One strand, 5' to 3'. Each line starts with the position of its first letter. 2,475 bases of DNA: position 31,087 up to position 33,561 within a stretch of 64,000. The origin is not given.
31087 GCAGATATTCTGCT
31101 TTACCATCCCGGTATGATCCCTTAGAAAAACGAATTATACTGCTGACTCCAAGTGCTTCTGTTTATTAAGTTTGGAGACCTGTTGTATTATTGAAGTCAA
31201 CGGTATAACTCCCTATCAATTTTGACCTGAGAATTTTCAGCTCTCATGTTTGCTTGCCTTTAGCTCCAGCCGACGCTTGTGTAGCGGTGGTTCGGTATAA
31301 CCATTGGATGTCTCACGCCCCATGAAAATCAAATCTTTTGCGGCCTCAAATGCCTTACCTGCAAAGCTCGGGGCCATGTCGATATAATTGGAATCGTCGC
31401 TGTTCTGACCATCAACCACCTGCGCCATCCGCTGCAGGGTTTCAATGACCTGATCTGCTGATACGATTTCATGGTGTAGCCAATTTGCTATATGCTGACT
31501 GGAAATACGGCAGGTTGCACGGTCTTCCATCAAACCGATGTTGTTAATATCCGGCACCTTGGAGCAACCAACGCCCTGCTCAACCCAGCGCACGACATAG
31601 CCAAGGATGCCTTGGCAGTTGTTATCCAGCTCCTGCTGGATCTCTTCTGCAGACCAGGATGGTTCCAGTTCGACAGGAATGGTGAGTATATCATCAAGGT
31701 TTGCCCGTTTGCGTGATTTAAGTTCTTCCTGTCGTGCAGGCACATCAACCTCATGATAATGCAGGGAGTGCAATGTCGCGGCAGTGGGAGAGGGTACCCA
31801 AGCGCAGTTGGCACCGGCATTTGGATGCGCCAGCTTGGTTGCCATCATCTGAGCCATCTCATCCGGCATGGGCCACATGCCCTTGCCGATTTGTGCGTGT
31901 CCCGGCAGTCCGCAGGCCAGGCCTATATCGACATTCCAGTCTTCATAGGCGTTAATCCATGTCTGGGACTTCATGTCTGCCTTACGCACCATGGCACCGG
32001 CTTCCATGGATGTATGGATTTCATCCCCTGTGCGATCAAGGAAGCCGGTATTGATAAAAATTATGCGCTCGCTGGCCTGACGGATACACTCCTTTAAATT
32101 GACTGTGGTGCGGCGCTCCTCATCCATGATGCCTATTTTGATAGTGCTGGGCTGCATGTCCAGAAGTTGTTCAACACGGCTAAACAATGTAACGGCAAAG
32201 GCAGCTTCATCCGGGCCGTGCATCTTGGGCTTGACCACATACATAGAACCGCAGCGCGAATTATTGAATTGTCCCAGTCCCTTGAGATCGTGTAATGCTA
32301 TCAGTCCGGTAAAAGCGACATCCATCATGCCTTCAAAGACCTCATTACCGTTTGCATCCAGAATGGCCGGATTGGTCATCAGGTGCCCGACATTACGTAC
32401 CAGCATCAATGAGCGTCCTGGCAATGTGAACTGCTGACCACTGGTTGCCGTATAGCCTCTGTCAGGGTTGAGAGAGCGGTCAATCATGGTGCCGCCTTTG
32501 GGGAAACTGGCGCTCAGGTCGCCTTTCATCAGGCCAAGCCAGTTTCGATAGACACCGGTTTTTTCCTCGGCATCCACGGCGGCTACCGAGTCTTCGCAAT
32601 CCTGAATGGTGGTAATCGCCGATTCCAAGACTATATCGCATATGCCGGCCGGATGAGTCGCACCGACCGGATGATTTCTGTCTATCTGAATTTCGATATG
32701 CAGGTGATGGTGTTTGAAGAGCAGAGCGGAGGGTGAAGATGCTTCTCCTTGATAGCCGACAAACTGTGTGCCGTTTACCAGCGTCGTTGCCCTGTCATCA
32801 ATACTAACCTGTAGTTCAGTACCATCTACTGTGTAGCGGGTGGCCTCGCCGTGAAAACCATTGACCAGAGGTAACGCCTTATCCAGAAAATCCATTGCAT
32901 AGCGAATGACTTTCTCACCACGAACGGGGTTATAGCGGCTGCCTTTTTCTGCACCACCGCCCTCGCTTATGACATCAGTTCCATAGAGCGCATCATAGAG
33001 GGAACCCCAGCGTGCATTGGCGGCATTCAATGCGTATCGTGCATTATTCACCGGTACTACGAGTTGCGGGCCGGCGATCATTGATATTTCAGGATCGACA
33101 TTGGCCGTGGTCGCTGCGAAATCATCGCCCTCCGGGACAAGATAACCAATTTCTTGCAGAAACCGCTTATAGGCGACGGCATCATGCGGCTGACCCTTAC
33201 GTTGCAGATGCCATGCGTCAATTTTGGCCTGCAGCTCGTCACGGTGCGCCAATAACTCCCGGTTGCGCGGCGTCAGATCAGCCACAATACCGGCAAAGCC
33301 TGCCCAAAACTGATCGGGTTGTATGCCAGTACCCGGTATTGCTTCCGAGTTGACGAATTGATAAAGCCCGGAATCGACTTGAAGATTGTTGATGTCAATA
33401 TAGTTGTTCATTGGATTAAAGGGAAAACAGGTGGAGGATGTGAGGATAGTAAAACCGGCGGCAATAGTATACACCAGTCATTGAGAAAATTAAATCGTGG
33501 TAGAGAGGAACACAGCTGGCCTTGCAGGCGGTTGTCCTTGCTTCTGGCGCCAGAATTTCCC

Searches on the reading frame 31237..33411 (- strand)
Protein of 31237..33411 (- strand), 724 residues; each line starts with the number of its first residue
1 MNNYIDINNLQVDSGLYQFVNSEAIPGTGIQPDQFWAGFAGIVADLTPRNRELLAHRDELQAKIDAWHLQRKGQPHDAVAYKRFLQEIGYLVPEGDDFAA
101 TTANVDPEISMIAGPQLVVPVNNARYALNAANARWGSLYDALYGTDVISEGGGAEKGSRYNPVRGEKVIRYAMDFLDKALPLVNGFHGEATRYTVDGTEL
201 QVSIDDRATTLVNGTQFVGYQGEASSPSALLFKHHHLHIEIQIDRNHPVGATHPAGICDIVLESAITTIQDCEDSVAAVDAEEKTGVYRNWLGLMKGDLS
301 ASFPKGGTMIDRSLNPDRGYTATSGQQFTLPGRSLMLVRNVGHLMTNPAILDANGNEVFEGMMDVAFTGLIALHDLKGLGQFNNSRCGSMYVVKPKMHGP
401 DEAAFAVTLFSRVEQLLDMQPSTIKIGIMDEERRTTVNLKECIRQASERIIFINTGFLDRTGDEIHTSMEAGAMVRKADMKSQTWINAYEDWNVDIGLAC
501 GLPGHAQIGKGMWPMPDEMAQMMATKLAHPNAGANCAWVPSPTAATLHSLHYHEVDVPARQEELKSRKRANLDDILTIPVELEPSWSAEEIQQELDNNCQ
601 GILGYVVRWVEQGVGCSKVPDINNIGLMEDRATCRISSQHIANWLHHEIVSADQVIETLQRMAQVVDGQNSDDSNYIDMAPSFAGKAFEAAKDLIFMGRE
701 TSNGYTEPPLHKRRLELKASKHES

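Call 29: find_homologous_proteins(query=window:31237-33411:-, max_evalue=1e-50)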
Query window:31237-33411:- (724 aa): 8000 proteins with E <= 1e-50 among 8000 candidates; the best 120 are listed.
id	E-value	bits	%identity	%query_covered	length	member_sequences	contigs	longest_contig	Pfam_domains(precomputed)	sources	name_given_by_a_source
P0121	0.0e+0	1681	100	100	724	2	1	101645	PF20656.3,PF20659.3,PF20658.3,PF01274.29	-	-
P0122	0.0e+0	1404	83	100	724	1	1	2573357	PF20656.3,PF20659.3,PF20658.3,PF01274.29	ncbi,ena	-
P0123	0.0e+0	1358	80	99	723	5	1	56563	PF20656.3,PF20659.3,PF20658.3,PF01274.29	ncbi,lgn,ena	-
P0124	0.0e+0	1285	75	99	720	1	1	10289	PF20656.3,PF20659.3,PF20658.3,PF01274.29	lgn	-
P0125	0.0e+0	1280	76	99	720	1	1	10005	PF20656.3,PF20659.3,PF20658.3,PF01274.29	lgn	-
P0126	0.0e+0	1275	75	99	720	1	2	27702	PF20656.3,PF20659.3,PF20658.3,PF01274.29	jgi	jgi:malate synthase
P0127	0.0e+0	1272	75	99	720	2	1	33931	PF20656.3,PF20659.3,PF20658.3,PF01274.29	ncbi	-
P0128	0.0e+0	1253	74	100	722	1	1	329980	PF20656.3,PF20659.3,PF20658.3,PF01274.29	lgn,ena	-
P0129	0.0e+0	1236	73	99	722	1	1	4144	PF20656.3,PF20659.3,PF20658.3,PF01274.29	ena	-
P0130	0.0e+0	1226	72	99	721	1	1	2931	PF20656.3,PF20659.3,PF20658.3,PF01274.29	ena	-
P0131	0.0e+0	1185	71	100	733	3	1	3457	PF20656.3,PF20659.3,PF20658.3,PF01274.29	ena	-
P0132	0.0e+0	1181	71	99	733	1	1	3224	PF20656.3,PF20659.3,PF20658.3,PF01274.29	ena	-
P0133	0.0e+0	1174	70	100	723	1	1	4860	PF20656.3,PF20659.3,PF20658.3,PF01274.29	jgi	jgi:malate synthase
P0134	0.0e+0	1172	70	100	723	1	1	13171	PF20656.3,PF20659.3,PF20658.3,PF01274.29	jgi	jgi:malate synthase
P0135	0.0e+0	1165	70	99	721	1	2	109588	PF20656.3,PF20659.3,PF20658.3,PF01274.29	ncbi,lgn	ncbi:MAG: malate synthase G [Gammaproteobacteria bacterium]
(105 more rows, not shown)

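Call 31: find_encoding_contigs(protein=P0122, flank=7000, max_places=2)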
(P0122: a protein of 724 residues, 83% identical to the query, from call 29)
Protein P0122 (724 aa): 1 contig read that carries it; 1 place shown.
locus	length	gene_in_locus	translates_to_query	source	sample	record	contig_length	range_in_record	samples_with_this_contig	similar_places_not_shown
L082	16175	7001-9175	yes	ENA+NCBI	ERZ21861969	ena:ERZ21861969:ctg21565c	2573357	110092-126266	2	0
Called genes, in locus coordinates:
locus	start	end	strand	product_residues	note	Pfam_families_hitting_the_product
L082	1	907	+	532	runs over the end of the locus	PF00732:GMC_oxred_N, PF07992:Pyr_redox_2 (faint), PF05199:GMC_oxred_C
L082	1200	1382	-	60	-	-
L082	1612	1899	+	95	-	-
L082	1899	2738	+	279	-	PF13195:DUF4011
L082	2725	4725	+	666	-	PF13086:AAA_11, PF13087:AAA_12, PF18741:MTES_1575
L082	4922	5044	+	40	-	PF01527:HTH_Tnp_1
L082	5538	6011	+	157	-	PF00665:rve, PF13683:rve_3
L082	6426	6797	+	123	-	PF07798:CCDC90-like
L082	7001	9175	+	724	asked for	PF20656:MS_N, PF20658:MSG_insertion, PF01274:MS_TIM-barrel, PF20659:MS_C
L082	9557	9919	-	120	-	-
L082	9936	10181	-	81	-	PF12156:ATPase-cat_bd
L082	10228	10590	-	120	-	PF13545:HTH_Crp_2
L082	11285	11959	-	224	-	PF20582:UPF0758_N, PF04002:RadC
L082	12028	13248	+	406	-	PF02441:Flavoprotein, PF04127:DFP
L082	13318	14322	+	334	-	-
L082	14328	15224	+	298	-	PF00696:AA_kinase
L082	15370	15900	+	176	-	-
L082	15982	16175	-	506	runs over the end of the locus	PF00291:PALP, PF00585:Thr_dehydrat_C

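Call 32: find_encoding_contigs(protein=P0123, flank=7000, max_places=2)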
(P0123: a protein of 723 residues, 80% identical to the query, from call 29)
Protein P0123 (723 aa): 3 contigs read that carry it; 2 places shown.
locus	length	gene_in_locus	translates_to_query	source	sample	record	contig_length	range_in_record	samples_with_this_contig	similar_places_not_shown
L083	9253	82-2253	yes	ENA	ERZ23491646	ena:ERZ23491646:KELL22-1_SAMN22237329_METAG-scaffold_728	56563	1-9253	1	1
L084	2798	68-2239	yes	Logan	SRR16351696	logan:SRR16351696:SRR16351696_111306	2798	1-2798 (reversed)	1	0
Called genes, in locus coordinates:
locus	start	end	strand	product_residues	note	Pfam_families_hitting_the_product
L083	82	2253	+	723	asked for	PF20656:MS_N, PF20658:MSG_insertion, PF01274:MS_TIM-barrel, PF20659:MS_C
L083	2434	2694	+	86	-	PF03597:FixS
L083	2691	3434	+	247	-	PF13386:DsbD_2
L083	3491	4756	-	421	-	PF04143:Sulf_transp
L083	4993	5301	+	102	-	PF00633:HHH (faint), PF12836:HHH_3, PF03934:T2SSK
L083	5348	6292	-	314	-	PF00294:PfkB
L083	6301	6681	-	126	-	PF01219:DAGK_prokar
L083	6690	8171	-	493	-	PF02347:GDC-P, PF00266:Aminotran_5 (weak), PF21478:GcvP2_C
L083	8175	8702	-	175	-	PF00578:AhpC-TSA, PF08534:Redoxin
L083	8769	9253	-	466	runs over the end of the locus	PF02347:GDC-P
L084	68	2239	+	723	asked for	PF20656:MS_N, PF20658:MSG_insertion, PF01274:MS_TIM-barrel, PF20659:MS_C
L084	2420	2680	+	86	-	PF03597:FixS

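Call 38: find_encoding_contigs(protein=P0128, flank=5000, max_places=2)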
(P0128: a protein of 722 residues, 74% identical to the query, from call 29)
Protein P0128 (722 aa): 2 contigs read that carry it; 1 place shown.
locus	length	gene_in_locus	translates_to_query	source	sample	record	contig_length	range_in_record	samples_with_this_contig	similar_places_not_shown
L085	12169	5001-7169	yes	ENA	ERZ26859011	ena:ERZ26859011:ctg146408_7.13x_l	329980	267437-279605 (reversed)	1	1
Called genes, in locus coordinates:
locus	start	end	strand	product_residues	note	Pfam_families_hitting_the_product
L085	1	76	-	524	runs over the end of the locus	PF00117:GATase, PF07722:Peptidase_C26, PF02540:NAD_synthase (weak), PF00958:GMP_synt_C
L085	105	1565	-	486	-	PF00478:IMPDH, PF00571:CBS, PF03060:NMO (weak)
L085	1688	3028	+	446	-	PF13742:tRNA_anti_2, PF01336:tRNA_anti-codon, PF02601:Exonuc_VII_L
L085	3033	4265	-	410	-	PF00072:Response_reg, PF00069:Pkinase, PF07714:PK_Tyr_Ser-Thr, PF01636:APH (faint), PF03109:ABC1, PF17667:Pkinase_fungal (weak)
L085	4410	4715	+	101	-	-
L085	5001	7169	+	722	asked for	PF20656:MS_N, PF20658:MSG_insertion, PF01274:MS_TIM-barrel, PF20659:MS_C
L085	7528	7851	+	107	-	PF12797:Fer4_2 (faint), PF12837:Fer4_6 (faint), PF13237:Fer4_10 (faint), PF13183:Fer4_8 (faint), PF12838:Fer4_7 (weak), PF13484:Fer4_16 (faint), PF00037:Fer4 (weak), PF11953:DUF3470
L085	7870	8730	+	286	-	PF00085:Thioredoxin, PF13098:Thioredoxin_2 (weak), PF13905:Thioredoxin_8 (weak), PF14559:TPR_19, PF14561:TPR_20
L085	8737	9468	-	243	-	PF10411:DsbC_N, PF13098:Thioredoxin_2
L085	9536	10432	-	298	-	PF02899:Phage_int_SAM_1, PF13495:Phage_int_SAM_4 (faint), PF00589:Phage_integrase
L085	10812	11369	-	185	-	PF03734:YkuD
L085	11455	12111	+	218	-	PF02798:GST_N (weak), PF13417:GST_N_3, PF22441:CLIC-like_N (weak), PF13409:GST_N_2, PF13410:GST_C_2 (weak)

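Call 39: find_encoding_contigs(protein=P0127, flank=5000, max_places=2)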
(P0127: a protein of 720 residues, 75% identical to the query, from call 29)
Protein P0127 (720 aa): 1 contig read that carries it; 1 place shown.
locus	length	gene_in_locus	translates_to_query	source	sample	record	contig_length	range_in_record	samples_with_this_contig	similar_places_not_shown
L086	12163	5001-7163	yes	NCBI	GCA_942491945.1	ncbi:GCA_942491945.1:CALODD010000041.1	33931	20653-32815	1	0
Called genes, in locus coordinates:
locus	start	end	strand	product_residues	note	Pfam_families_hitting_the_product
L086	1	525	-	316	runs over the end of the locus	PF00072:Response_reg, PF00990:GGDEF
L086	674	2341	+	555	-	PF01627:Hpt (weak), PF00072:Response_reg, PF00990:GGDEF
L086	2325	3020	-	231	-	PF00072:Response_reg, PF00486:Trans_reg_C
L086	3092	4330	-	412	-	PF00072:Response_reg, PF00069:Pkinase, PF07714:PK_Tyr_Ser-Thr, PF03109:ABC1 (weak), PF17667:Pkinase_fungal (weak)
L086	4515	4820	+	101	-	PF01627:Hpt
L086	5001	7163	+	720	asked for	PF20656:MS_N, PF20658:MSG_insertion, PF01274:MS_TIM-barrel, PF20659:MS_C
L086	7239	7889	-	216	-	-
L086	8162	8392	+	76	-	PF01258:zf-dskA_traR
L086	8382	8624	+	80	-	PF04325:DUF465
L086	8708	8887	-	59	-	-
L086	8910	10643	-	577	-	PF27537:HoxH (weak), PF00374:NiFeSe_Hases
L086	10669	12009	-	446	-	PF12838:Fer4_7 (faint), PF13187:Fer4_9 (faint), PF12797:Fer4_2 (faint), PF12837:Fer4_6 (faint), PF13183:Fer4_8, PF13237:Fer4_10 (faint), PF13534:Fer4_17, PF02754:CCG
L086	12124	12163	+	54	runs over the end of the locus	-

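Call 40: find_encoding_contigs(protein=P0126, flank=5000, max_places=2)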
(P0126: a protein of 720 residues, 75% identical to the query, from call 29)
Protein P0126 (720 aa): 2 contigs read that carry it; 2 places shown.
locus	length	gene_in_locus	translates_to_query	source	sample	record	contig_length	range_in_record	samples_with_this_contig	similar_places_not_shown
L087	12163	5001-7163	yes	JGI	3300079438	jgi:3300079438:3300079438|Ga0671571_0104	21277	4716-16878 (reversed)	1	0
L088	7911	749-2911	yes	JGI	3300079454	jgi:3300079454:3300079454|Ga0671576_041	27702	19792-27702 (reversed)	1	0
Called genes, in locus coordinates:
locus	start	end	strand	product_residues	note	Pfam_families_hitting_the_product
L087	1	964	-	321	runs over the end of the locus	PF02899:Phage_int_SAM_1, PF00589:Phage_integrase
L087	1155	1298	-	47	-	-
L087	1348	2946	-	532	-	PF14516:AAA_35 (weak), PF13401:AAA_22 (weak)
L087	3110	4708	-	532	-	PF14516:AAA_35 (weak), PF13401:AAA_22 (weak)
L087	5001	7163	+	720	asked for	PF20656:MS_N, PF20658:MSG_insertion, PF01274:MS_TIM-barrel, PF20659:MS_C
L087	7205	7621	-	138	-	PF11969:DcpS_C, PF01230:HIT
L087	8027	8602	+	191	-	PF01810:LysE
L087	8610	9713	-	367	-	PF03969:AFG1_ATPase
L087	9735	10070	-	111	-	PF12840:HTH_20 (weak), PF01022:HTH_5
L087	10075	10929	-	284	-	PF00072:Response_reg, PF00989:PAS, PF13188:PAS_8 (weak), PF08448:PAS_4, PF13426:PAS_9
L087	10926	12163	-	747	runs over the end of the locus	PF00512:HisKA, PF02518:HATPase_c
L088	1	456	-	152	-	?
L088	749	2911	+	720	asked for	PF20656:MS_N, PF20658:MSG_insertion, PF01274:MS_TIM-barrel, PF20659:MS_C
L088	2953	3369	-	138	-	PF11969:DcpS_C, PF01230:HIT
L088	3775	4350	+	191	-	PF01810:LysE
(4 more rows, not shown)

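Call 50: search_protein_families(library=pfam, proteins=[L082:6426-6794:+], max_evalue=0.001)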
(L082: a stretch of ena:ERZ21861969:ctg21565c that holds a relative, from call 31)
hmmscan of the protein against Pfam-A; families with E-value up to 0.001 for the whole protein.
L082:6426-6794:+ (123 aa): 1 family
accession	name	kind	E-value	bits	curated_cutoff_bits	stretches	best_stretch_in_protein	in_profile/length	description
PF07798.16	CCDC90-like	-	2.2e-12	47.6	33.5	1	7-86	1-84/175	Coiled-coil domain-containing protein 90-like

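Call 66: find_related_loci(query=L082:6426-6794:+, collection=metagenome_contigs, flank=3000)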
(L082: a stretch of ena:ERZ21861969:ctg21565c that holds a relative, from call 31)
Query L082:6426-6794:+ (123 aa) in metagenome_contigs; peptide patterns used: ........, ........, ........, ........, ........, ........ (x = any residue, [..] = any of these).
277 stretches matched a pattern; 1 encode a relative of the query (tblastn E <= 1e-3); 1 distinct loci.
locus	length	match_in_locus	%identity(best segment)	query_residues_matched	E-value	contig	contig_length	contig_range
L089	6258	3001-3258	36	16-101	1e-11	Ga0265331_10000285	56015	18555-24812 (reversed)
